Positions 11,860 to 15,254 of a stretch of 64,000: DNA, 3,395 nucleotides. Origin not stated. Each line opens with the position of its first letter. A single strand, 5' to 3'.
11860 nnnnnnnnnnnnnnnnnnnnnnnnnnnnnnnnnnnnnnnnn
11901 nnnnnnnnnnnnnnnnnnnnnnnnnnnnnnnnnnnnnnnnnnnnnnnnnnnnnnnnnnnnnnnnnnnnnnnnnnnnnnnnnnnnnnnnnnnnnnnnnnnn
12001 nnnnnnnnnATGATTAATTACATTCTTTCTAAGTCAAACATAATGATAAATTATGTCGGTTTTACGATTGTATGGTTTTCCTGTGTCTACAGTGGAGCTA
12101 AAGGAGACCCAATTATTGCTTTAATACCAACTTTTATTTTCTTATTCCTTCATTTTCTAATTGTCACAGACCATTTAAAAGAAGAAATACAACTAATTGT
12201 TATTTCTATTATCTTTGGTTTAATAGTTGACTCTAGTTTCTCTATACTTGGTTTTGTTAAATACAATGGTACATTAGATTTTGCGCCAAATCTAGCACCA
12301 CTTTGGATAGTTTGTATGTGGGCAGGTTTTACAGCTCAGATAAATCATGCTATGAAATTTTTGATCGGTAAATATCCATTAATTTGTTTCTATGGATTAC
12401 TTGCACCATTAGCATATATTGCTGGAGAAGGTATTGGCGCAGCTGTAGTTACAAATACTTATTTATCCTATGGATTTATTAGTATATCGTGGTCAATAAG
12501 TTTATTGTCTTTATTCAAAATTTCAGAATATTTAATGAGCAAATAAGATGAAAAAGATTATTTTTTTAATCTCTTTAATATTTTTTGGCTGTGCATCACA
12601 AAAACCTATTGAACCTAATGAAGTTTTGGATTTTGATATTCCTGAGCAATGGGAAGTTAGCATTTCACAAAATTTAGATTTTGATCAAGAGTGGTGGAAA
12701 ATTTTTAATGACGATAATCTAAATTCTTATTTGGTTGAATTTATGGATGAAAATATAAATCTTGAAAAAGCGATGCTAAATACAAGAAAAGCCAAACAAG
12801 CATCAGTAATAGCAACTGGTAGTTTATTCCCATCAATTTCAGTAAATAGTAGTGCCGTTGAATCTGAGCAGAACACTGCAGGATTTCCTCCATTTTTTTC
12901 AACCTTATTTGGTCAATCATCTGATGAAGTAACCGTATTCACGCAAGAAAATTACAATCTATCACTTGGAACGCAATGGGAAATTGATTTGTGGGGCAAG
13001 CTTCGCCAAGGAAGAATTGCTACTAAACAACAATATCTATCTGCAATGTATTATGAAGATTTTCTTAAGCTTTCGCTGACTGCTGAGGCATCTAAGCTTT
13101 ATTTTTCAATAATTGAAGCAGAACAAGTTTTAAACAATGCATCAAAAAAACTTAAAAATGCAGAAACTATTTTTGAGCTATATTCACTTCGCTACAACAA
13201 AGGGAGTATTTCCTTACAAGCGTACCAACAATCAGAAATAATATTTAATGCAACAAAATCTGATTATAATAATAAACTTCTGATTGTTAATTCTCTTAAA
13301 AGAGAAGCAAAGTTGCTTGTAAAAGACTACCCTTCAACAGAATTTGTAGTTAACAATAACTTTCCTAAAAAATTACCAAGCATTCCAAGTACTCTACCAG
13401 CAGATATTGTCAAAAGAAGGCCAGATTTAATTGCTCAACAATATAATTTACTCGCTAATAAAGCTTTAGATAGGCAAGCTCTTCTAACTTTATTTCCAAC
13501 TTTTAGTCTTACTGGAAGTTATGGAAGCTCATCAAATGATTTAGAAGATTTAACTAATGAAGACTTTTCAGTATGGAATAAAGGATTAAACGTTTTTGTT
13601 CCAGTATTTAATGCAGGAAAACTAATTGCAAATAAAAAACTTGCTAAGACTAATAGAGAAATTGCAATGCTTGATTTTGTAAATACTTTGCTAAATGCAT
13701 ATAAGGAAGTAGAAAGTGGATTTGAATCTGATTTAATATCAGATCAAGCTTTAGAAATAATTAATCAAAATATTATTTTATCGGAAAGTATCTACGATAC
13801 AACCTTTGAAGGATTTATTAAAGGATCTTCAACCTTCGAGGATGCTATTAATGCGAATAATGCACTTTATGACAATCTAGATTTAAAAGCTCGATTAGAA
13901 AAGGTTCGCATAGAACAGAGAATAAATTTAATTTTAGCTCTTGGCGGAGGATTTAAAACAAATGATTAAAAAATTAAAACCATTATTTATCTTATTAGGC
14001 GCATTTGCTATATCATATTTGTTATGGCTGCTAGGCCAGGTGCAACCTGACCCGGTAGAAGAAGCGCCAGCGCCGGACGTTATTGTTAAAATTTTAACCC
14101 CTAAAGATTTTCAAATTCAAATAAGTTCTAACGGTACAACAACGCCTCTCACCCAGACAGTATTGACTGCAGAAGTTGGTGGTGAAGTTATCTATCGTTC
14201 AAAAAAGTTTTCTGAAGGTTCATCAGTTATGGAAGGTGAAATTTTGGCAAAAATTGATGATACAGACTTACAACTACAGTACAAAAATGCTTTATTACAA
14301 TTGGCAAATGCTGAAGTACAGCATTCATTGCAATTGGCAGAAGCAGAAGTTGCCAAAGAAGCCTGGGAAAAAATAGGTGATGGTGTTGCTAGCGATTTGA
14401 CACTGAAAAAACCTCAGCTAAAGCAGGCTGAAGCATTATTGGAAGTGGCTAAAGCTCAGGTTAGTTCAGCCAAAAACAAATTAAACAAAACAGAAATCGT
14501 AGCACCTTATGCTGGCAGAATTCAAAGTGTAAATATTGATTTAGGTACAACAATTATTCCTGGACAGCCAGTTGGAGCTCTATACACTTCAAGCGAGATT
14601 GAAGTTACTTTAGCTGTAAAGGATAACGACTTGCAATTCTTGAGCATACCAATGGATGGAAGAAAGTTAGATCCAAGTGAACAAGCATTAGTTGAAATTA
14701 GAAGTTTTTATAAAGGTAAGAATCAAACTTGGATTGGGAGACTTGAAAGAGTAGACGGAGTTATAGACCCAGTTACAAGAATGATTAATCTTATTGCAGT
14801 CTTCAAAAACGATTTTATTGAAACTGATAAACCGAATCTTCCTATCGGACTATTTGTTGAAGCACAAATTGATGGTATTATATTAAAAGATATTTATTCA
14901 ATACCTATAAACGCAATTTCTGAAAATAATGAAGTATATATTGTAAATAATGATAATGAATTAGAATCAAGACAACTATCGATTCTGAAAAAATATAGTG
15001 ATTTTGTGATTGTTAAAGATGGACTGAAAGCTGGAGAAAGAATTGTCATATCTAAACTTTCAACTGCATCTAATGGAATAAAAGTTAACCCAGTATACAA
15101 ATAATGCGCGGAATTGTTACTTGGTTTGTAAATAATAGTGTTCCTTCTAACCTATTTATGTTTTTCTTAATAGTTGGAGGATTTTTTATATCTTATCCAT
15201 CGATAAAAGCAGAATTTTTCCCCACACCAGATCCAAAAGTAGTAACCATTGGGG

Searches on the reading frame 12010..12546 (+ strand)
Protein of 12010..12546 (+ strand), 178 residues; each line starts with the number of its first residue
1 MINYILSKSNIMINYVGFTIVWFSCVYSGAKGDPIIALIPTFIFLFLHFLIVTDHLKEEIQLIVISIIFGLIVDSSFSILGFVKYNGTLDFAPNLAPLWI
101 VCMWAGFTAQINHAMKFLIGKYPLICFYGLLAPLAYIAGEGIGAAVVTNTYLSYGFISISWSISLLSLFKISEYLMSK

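Call 30: search_protein_families(library=pfam, proteins=[window:12010-12546:+], max_evalue=0.0001)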
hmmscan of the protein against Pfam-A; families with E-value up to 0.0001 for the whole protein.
window:12010-12546:+ (178 aa): 1 family
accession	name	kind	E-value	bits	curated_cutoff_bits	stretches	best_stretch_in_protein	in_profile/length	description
PF11086.13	DUF2878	-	1e-28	101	27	1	12-165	2-152/154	Protein of unknown function (DUF2878)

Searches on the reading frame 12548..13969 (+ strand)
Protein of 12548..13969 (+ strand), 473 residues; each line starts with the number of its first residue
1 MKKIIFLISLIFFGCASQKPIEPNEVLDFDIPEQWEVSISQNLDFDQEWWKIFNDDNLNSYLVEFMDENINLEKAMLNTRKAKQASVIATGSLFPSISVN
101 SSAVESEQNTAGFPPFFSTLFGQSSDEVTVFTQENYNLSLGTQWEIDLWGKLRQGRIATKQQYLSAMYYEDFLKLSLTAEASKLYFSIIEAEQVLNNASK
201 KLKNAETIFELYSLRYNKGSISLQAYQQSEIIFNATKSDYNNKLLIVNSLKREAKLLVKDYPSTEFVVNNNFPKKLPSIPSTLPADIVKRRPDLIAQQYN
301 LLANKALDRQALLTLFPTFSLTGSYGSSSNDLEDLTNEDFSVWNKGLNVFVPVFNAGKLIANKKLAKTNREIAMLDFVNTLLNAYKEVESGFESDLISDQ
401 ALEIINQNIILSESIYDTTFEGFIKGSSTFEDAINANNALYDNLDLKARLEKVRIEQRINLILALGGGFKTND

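Call 30: search_protein_families(library=pfam, proteins=[window:12548-13969:+], max_evalue=0.0001)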
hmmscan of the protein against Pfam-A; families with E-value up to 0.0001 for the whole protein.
window:12548-13969:+ (473 aa): 1 family
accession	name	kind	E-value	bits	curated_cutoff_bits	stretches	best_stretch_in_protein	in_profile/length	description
PF02321.23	OEP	-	1.1e-35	123.5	22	2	282-466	3-187/187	Outer membrane efflux protein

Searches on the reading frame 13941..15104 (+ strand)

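Call 30: search_protein_families(library=pfam, proteins=[window:13941-15104:+], max_evalue=0.0001)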
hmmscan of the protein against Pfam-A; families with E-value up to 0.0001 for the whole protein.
window:13941-15104:+ (387 aa): 2 families
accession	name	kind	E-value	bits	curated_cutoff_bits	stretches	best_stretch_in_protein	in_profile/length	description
PF13437.12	HlyD_3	-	1.8e-10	42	22.2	1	186-291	2-96/106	HlyD family secretion protein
PF16576.10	HlyD_D23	-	4.4e-07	29.8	30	1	76-290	23-203/214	Barrel-sandwich domain of CusB or HlyD membrane-fusion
